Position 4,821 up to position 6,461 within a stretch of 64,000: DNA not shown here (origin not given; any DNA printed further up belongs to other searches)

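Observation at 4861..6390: Foreign-composition, self-contained PurA-family (adenylosuccinate synthetase-like) cassette inserted between serS and engB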

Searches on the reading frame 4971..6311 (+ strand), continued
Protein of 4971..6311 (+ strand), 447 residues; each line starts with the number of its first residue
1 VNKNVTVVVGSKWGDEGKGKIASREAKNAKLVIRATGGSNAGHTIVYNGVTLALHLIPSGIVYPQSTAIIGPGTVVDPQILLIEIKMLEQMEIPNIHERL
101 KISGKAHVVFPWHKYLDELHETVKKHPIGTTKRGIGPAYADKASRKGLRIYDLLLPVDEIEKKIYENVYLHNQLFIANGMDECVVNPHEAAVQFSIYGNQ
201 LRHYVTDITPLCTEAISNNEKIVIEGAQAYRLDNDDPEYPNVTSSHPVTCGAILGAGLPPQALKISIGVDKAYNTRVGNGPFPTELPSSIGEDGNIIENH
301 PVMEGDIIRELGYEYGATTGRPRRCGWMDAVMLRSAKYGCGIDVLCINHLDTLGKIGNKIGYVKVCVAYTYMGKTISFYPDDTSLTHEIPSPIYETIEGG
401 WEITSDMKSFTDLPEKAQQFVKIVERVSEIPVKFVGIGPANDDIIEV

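Call 7: find_homologous_proteins(query=window:4971-6311:+)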
Query window:4971-6311:+ (447 aa): 8000 proteins with E <= 0.001 among 8000 candidates; the best 120 are listed.
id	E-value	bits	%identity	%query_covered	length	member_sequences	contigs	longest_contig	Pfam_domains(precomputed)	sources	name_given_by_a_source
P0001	0.0e+0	1029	100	100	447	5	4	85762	PF00709.28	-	-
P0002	2.7e-230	783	75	100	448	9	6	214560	PF00709.28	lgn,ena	-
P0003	9.1e-230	781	74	100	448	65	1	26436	PF00709.28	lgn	-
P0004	4.2e-223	759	72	100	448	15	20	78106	PF00709.28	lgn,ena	-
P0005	2.6e-213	727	69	100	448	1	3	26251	PF00709.28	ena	-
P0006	1.1e-212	725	68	100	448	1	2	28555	PF00709.28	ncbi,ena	-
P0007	3.6e-212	723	68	100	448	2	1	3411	PF00709.28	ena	-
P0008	2.4e-211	720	68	100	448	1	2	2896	PF00709.28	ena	-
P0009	1.0e-202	692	67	100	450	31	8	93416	PF00709.28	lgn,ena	-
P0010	3.0e-201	687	66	100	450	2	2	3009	PF00709.28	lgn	-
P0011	8.1e-201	686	66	100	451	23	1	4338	PF00709.28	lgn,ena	-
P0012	9.4e-200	682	65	100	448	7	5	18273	PF00709.28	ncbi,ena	-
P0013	1.3e-198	678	65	100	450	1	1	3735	PF00709.28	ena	-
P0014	8.3e-198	676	64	100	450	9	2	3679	PF00709.28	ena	-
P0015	1.2e-197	675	63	100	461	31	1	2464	PF00709.28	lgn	-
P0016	1.2e-196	672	63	100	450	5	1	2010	PF00709.28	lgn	-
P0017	2.3e-196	671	63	100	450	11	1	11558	PF00709.28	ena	-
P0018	4.5e-196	670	64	100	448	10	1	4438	PF00709.28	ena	-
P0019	1.6e-195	668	64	100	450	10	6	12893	PF00709.28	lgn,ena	-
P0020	1.9e-195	668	63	100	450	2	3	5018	PF00709.28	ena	-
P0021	2.3e-195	668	62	100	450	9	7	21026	PF00709.28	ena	-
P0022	1.0e-194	666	63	100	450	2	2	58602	PF00709.28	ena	-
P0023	2.0e-194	665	63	100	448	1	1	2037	PF00709.28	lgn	-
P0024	3.9e-194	664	63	100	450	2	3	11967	PF00709.28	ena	-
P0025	1.5e-192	658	64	100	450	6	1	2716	PF00709.28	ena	-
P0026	5.2e-192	657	63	100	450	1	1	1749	PF00709.28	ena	-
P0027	6.1e-192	656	64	100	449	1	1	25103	PF00709.28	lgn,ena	-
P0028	6.2e-192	656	62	100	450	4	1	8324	PF00709.28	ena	-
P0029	9.8e-192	656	63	100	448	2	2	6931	PF00709.28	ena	-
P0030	3.3e-191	654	62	100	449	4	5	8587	PF00709.28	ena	-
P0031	3.4e-191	654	62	100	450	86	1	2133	PF00709.28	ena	-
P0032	3.6e-191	654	62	100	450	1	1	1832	PF00709.28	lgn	-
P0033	1.4e-190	652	62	100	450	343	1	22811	PF00709.28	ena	-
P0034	2.8e-187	641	61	100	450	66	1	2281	PF00709.28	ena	-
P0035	7.9e-186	636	62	100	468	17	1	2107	PF00709.28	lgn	-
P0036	9.4e-185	633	62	100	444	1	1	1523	PF00709.28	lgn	-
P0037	6.4e-184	630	60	100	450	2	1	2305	PF00709.28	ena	-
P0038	4.8e-183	627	61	100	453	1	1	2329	PF00709.28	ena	-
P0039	8.7e-183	626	63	100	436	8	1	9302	PF00709.28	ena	-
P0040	9.7e-183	626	62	100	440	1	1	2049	PF00709.28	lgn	-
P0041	7.9e-181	620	61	100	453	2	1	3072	PF00709.28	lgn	-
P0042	3.0e-180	618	61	100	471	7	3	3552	PF00709.28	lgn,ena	-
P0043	1.3e-179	616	62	100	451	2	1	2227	PF00709.28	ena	-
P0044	4.7e-179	614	61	100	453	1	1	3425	PF00709.28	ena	-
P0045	5.3e-179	614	62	100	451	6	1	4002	PF00709.28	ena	-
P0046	8.9e-179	613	61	100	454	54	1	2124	PF00709.28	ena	-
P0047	3.5e-178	611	61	100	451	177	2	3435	PF00709.28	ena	-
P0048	5.1e-178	611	60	99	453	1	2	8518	PF00709.28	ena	-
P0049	4.3e-177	608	59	100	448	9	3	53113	PF00709.28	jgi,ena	-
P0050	7.8e-177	607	59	99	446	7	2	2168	PF00709.28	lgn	-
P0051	1.0e-176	606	60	99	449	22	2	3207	PF00709.28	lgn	-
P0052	1.2e-176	606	60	100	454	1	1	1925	PF00709.28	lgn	-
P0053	6.4e-175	600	60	100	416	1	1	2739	PF00709.28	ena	-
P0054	1.2e-173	596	60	100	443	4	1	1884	PF00709.28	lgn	-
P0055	1.1e-172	593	60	100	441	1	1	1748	PF00709.28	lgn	-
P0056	6.5e-172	590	58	100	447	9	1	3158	PF00709.28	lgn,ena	-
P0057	7.7e-172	590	59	99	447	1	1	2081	PF00709.28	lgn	-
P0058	1.7e-169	582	58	98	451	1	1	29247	PF00709.28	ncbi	-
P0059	3.6e-169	581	57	100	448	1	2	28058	PF00709.28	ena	-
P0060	5.4e-169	581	58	100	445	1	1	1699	PF00709.28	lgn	-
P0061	1.2e-167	576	56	99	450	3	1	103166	PF00709.28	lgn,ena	-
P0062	1.8e-166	572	57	99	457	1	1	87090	PF00709.28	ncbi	-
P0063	5.0e-166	571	58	99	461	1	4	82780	PF00709.28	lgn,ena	-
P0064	9.3e-166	570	56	99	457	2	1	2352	PF00709.28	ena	-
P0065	5.2e-165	568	57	98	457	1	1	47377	PF00709.28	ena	-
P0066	6.4e-164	564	56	100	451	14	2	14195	PF00709.28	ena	-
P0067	4.4e-163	561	55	100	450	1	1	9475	PF00709.28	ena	-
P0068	3.3e-162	558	57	100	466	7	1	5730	PF00709.28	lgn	-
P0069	7.8e-162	557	56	99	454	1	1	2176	PF00709.28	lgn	-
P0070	1.3e-160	553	57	100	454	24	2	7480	PF00709.28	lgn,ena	-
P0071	2.1e-160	552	57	100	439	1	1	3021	PF00709.28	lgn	-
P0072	2.8e-159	549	55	98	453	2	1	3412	PF00709.28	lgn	-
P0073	3.3e-159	549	53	99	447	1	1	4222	PF00709.28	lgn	-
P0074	8.7e-159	547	57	99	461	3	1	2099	PF00709.28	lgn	-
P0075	9.4e-159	547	57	99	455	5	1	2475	PF00709.28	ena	-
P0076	1.5e-158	546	55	99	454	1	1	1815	PF00709.28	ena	-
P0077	4.2e-158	545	56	100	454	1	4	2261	PF00709.28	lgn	-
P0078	7.3e-158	544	56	99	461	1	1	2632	PF00709.28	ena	-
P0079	1.2e-157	543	57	98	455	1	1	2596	PF00709.28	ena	-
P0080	2.2e-157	543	56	98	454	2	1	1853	PF00709.28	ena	-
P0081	2.5e-156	539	53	99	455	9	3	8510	PF00709.28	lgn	-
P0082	3.9e-156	538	57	98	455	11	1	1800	PF00709.28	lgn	-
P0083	5.2e-156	538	55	100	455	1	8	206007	PF00709.28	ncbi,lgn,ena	-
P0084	1.3e-155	537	54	99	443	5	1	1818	PF00709.28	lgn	-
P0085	2.3e-155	536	54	98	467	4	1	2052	PF00709.28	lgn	-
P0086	6.2e-155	534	55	99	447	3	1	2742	PF00709.28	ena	-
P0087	1.3e-154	533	55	99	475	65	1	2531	PF00709.28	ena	-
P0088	1.7e-154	533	64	81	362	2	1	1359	PF00709.28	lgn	-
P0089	2.3e-154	533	53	99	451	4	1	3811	PF00709.28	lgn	-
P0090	4.1e-154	532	53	99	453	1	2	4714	PF00709.28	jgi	jgi:adenylosuccinate synthase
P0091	4.2e-154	532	55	100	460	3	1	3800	PF00709.28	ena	-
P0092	4.5e-154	532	53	99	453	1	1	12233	PF00709.28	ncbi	-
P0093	4.9e-154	531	56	98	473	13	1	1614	PF00709.28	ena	-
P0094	5.6e-154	531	55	98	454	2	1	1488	PF00709.28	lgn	-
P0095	1.4e-153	530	54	99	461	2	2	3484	PF00709.28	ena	-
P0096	3.2e-153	529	54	99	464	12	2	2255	PF00709.28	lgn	-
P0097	9.7e-153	527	53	99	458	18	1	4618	PF00709.28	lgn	-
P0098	1.4e-152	527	54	99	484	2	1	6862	PF00709.28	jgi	jgi:adenylosuccinate synthase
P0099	4.8e-152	525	54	99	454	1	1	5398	PF00709.28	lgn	-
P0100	4.7e-151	522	51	99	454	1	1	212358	PF00709.28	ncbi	-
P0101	1.0e-150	521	52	99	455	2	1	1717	PF00709.28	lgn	-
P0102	1.3e-150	520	53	99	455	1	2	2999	PF00709.28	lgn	-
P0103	1.1e-149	517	52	99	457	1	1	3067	PF00709.28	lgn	-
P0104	1.2e-149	517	52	99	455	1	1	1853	PF00709.28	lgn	-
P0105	2.2e-149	516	52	99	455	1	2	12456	PF00709.28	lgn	-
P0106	2.2e-149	516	52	99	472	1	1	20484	PF00709.28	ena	-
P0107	1.7e-148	513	53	98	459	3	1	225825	PF00709.28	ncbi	-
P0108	2.3e-148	513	53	100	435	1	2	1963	PF00709.28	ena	-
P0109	5.2e-147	508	52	98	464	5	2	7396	PF00709.28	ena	-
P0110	7.4e-147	508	52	99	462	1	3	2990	PF00709.28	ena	-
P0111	1.6e-146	507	53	99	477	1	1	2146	PF00709.28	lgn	-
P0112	1.2e-145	504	54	99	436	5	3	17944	PF00709.28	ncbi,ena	-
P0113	3.2e-145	502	52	99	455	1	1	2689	PF00709.28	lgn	-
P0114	1.1e-144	501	52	99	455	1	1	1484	PF00709.28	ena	-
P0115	1.2e-144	501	54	100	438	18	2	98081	PF00709.28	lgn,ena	-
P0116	1.8e-144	500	51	99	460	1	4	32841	PF00709.28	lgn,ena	-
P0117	1.9e-144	500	51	99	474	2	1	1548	PF00709.28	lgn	-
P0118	7.6e-144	498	52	100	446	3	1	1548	PF00709.28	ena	-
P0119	1.6e-143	497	54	100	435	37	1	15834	PF00709.28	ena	-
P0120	2.3e-143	496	52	100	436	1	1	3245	PF00709.28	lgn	-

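Call 10: find_related_loci(query=window:4971-6311:+, collection=genome_contigs, flank=6000)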
Query window:4971-6311:+ (447 aa) in genome_contigs; peptide patterns used: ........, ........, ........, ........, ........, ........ (x = any residue, [..] = any of these).
143 stretches matched a pattern; 68 encode a relative of the query (tblastn E <= 1e-3); 68 distinct loci.
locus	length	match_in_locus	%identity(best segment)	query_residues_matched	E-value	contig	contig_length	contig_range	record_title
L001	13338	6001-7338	75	1-446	0e+0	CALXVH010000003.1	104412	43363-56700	MAG: uncultured Clostridia bacterium isolate BRZ_CR__bin60 genome assembly, contig: BRZ_CR__NODE_247_length_104412_cov_6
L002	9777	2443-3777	65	1-445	0e+0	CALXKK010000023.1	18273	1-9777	MAG: uncultured Clostridia bacterium isolate BRZ_NT__bin20 genome assembly, contig: BRZ_NT__NODE_3810_length_18273_cov_1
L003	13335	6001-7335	66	1-445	0e+0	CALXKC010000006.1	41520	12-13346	MAG: uncultured Clostridia bacterium isolate BRZ_GV__bin16 genome assembly, contig: BRZ_GV__NODE_795_length_41520_cov_11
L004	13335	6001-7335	64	1-445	0e+0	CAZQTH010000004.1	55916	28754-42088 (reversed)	MAG TPA_asm: uncultured Clostridium sp. isolate SRP141132_co1_29 genome assembly, contig: NODE_308_length_55916_cov_22.1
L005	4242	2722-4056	65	1-445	0e+0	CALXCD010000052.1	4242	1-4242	MAG: uncultured Clostridia bacterium isolate BRZ_FH__bin15 genome assembly, contig: BRZ_FH__NODE_18602_length_4242_cov_1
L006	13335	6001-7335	64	3-447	0e+0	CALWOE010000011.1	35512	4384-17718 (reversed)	MAG: uncultured Clostridia bacterium isolate BRZ_PD__bin92 genome assembly, contig: BRZ_PD__NODE_1530_length_35512_cov_8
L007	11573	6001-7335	64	1-445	0e+0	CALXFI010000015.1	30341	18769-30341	MAG: uncultured Clostridia bacterium isolate BRZ_FR__bin67 genome assembly, contig: BRZ_FR__NODE_1723_length_30341_cov_1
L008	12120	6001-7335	65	1-445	0e+0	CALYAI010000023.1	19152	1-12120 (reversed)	MAG: uncultured Clostridia bacterium isolate BRZ_PP__bin61 genome assembly, contig: BRZ_PP__NODE_2797_length_19152_cov_5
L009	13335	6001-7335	63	1-445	0e+0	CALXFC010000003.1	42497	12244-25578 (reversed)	MAG: uncultured Clostridia bacterium isolate BRZ_FG__bin101 genome assembly, contig: BRZ_FG__NODE_1639_length_42497_cov_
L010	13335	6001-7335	63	1-445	0e+0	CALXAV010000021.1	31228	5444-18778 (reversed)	MAG: uncultured Clostridia bacterium isolate BRZ_HK__bin22 genome assembly, contig: BRZ_HK__NODE_1684_length_31228_cov_5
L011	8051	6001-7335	63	1-445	0e+0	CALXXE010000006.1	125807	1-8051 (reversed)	MAG: uncultured Clostridia bacterium isolate BRZ_NT__bin79 genome assembly, contig: BRZ_NT__NODE_279_length_125807_cov_1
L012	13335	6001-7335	63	1-445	0e+0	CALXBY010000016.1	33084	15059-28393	MAG: uncultured Clostridia bacterium isolate BRZ_D__bin41 genome assembly, contig: BRZ_D__NODE_2259_length_33084_cov_9.2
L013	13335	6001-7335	62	1-445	0e+0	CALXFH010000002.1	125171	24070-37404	MAG: uncultured Clostridia bacterium isolate BRZ_HT__bin100 genome assembly, contig: BRZ_HT__NODE_273_length_125171_cov_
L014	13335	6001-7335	63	1-445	0e+0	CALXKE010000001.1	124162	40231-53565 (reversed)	MAG: uncultured Clostridia bacterium isolate BRZ_GP__bin29 genome assembly, contig: BRZ_GP__NODE_178_length_124162_cov_1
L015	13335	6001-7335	63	1-445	0e+0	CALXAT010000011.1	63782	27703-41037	MAG: uncultured Clostridia bacterium isolate BRZ_HF__bin22 genome assembly, contig: BRZ_HF__NODE_459_length_63782_cov_37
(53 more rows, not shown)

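Call 11: find_encoding_contigs(protein=P0002, flank=6000, max_places=4)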
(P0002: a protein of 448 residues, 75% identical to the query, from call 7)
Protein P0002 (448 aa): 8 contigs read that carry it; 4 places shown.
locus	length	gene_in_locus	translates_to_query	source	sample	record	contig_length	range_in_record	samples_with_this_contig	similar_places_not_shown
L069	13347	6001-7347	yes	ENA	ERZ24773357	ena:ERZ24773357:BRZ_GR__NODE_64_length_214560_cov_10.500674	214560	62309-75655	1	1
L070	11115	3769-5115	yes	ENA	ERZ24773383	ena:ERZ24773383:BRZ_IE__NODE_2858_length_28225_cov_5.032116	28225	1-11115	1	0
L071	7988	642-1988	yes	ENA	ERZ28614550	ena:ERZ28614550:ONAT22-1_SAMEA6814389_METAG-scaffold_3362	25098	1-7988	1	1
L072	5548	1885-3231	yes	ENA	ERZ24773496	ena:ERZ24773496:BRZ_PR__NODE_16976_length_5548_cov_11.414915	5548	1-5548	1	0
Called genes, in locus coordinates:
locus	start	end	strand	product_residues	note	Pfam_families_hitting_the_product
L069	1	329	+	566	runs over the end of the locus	PF00664:ABC_membrane, PF00005:ABC_tran, PF02463:SMC_N (faint)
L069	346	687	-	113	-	-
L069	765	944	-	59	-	-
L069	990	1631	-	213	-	PF01726:LexA_DNA_bind, PF00717:Peptidase_S24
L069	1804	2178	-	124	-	-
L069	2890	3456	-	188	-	-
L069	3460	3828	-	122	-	-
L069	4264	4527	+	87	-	PF07866:DUF1653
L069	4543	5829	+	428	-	PF02403:Seryl_tRNA_N, PF00587:tRNA-synt_2b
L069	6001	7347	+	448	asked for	PF00709:Adenylsucc_synt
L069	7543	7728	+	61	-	-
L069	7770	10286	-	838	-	-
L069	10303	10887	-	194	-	PF00149:Metallophos, PF12850:Metallophos_2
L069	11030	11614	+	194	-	PF00009:GTP_EFTU (faint), PF01926:MMR_HSR1, PF02421:FeoB_N, PF03193:RsgA_GTPase (weak), PF04548:AIG1 (faint), PF09439:SRPRB (weak), PF00350:Dynamin_N (faint)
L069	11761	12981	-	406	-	-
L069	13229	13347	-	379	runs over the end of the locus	PF14620:YPEB_PepSY1-2 (weak)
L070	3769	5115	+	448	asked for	PF00709:Adenylsucc_synt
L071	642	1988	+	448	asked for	PF00709:Adenylsucc_synt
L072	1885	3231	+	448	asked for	PF00709:Adenylsucc_synt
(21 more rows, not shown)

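Call 25: list_cluster_members(proteins=[P0006, P0012, P0058, P0062, P0083, P0092, P0100, P0107, P0112, P0049])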
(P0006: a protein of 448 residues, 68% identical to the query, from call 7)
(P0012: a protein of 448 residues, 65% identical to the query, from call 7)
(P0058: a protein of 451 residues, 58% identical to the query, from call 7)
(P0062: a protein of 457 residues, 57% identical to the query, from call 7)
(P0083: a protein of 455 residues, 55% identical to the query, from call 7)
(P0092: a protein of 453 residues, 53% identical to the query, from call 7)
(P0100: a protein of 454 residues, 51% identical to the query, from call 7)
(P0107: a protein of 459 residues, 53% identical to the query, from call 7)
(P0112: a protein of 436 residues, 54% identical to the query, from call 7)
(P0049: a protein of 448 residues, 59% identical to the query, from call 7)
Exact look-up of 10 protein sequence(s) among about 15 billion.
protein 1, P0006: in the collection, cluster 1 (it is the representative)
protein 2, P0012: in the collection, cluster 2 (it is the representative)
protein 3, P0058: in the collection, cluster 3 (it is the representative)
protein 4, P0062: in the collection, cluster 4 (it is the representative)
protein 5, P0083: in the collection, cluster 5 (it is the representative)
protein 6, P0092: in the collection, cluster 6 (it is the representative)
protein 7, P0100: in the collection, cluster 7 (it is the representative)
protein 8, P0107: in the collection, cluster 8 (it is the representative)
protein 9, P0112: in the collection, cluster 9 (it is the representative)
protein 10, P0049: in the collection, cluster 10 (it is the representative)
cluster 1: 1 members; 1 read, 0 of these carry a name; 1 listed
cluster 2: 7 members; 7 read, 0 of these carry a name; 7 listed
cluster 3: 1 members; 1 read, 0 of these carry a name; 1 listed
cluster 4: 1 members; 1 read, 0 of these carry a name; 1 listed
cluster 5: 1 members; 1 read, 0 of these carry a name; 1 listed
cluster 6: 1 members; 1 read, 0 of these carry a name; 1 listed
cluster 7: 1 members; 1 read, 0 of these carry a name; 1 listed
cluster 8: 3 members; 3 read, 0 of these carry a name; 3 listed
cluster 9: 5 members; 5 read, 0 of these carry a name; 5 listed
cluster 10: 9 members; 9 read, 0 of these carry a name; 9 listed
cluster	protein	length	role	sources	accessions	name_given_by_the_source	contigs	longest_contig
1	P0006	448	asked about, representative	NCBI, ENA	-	-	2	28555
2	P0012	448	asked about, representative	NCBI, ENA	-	-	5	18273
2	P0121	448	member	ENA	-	-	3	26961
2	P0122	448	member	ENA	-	-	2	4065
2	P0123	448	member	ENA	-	-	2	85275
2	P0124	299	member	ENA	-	-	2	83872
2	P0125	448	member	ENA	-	-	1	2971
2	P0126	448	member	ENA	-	-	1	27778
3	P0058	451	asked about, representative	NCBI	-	-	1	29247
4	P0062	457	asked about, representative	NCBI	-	-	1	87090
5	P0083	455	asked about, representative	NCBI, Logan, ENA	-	-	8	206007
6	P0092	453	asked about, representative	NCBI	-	-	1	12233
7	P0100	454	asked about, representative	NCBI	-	-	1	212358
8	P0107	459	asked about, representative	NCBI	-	-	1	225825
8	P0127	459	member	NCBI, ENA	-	-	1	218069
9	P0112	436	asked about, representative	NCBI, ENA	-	-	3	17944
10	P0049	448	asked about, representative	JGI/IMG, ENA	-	-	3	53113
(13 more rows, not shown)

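Call 26: find_encoding_contigs(protein=P0004, flank=5000, max_places=3)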
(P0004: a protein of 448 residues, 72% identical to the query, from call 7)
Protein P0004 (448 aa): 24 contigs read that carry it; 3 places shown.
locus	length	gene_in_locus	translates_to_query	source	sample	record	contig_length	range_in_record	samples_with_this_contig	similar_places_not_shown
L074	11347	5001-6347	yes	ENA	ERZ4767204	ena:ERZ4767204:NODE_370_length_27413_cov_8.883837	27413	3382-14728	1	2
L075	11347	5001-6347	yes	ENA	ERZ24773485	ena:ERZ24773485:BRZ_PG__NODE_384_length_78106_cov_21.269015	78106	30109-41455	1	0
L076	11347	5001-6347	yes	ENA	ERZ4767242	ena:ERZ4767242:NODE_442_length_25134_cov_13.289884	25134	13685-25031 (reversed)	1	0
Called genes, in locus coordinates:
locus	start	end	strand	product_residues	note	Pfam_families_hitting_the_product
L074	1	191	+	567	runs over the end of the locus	PF00664:ABC_membrane, PF00005:ABC_tran, PF02463:SMC_N (faint), PF13304:AAA_21 (faint)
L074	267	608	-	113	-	-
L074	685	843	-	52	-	-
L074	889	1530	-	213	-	PF01726:LexA_DNA_bind, PF00717:Peptidase_S24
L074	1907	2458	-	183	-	-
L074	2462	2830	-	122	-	-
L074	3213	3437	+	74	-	PF07866:DUF1653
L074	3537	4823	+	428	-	PF02403:Seryl_tRNA_N, PF00587:tRNA-synt_2b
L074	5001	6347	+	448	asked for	PF00709:Adenylsucc_synt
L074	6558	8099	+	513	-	PF04230:PS_pyruv_trans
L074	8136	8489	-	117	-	-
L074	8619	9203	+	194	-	PF00009:GTP_EFTU (faint), PF01926:MMR_HSR1, PF02421:FeoB_N, PF03193:RsgA_GTPase (weak), PF04548:AIG1 (faint), PF09439:SRPRB (weak), PF00350:Dynamin_N (faint)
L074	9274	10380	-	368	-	-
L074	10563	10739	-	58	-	PF06107:DUF951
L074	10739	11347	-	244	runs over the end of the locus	PF04203:Sortase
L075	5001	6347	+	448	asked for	PF00709:Adenylsucc_synt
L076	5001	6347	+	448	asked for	PF00709:Adenylsucc_synt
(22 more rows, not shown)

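Call 28: find_encoding_contigs(protein=P0083, flank=5000, max_places=2)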
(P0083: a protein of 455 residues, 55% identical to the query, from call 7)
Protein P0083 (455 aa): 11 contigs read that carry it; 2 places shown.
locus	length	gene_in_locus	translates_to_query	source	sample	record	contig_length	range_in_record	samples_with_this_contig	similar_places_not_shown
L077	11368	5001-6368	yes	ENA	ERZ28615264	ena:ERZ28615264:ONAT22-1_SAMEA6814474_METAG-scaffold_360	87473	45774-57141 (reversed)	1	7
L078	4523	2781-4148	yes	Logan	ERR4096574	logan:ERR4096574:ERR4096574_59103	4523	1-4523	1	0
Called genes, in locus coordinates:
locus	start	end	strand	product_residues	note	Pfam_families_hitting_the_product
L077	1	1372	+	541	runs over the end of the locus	PF00753:Lactamase_B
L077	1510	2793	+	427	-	PF02403:Seryl_tRNA_N, PF00587:tRNA-synt_2b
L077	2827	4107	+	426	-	-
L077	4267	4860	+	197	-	-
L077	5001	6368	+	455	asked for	PF00709:Adenylsucc_synt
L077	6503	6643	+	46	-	-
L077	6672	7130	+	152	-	PF01926:MMR_HSR1, PF02421:FeoB_N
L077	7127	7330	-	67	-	-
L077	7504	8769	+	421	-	PF00912:Transgly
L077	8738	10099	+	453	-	PF00905:Transpeptidase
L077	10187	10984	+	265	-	PF07670:Gate (weak)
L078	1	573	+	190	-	?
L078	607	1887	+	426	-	-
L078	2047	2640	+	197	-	-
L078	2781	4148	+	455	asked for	PF00709:Adenylsucc_synt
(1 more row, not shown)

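Call 29: find_encoding_contigs(protein=P0100, flank=5000, max_places=2)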
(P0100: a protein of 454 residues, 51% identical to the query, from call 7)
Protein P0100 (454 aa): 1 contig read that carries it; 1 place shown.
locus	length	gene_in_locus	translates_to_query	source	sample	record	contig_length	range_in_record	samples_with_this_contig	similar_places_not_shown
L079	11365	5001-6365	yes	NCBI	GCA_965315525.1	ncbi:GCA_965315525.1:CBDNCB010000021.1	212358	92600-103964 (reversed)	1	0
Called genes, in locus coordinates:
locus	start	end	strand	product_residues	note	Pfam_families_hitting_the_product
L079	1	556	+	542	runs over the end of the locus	PF00749:tRNA-synt_1c, PF19269:Anticodon_2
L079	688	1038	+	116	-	-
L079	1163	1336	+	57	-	PF06107:DUF951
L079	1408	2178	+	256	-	-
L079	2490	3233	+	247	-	PF00692:dUTPase, PF22769:DCD, PF07866:DUF1653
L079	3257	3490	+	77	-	PF07866:DUF1653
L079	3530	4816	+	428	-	PF02403:Seryl_tRNA_N, PF00587:tRNA-synt_2b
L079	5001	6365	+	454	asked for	PF00709:Adenylsucc_synt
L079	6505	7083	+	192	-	PF03193:RsgA_GTPase (faint), PF02421:FeoB_N, PF00350:Dynamin_N (faint), PF01926:MMR_HSR1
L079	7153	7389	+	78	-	PF10704:DUF2508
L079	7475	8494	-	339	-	PF04607:RelA_SpoT (weak)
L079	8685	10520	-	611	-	PF13522:GATase_6, PF13537:GATase_7, PF01380:SIS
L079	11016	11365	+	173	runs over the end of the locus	PF00156:Pribosyltran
